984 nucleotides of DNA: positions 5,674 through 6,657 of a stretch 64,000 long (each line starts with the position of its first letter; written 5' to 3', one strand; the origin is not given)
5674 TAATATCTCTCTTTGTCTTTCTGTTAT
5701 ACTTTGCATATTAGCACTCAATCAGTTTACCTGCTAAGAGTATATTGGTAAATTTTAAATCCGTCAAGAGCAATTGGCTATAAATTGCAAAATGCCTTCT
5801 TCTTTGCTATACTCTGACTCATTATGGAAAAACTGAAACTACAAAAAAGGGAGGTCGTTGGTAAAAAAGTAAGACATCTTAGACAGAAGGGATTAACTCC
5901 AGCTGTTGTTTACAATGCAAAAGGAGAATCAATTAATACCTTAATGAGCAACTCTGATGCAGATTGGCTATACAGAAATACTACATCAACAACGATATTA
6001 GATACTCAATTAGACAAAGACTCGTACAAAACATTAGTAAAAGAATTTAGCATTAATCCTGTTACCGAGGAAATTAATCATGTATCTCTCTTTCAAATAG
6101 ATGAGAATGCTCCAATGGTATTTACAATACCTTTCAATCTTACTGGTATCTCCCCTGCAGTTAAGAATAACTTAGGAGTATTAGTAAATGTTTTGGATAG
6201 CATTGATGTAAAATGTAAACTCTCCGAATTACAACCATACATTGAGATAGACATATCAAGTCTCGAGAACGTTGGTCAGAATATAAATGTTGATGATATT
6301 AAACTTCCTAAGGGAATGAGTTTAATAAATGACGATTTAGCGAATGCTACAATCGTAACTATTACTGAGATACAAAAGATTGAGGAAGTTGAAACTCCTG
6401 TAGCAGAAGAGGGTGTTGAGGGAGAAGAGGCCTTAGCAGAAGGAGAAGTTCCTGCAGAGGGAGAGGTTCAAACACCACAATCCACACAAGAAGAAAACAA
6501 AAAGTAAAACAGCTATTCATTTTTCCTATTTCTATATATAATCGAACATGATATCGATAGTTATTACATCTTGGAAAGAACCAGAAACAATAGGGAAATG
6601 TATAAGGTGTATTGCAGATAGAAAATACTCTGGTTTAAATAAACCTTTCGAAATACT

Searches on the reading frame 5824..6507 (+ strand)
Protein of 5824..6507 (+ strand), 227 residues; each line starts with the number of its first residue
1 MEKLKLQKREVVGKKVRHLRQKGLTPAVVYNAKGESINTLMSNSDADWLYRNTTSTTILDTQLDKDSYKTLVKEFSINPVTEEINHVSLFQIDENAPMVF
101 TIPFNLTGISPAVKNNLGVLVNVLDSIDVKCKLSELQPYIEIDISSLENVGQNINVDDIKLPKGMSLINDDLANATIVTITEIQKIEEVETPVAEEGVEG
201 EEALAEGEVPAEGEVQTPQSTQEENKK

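Call 8: search_protein_families(library=pfam, proteins=[window:5824-6507:+])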
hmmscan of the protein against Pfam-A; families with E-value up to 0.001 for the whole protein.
window:5824-6507:+ (227 aa): 2 families
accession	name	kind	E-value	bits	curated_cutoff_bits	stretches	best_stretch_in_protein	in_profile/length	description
PF14693.11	Ribosomal_TL5_C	-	1.6e-17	64.1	27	1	99-182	3-82/84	Ribosomal protein TL5, C-terminal domain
PF01386.24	Ribosomal_L25p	-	4.7e-14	53.1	23.6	1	4-89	1-82/82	Ribosomal L25p family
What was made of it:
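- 5824..6507 (+): rplY (ribosomal protein L25/TL5), backbone. PF01386 and PF14693 (call 8).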
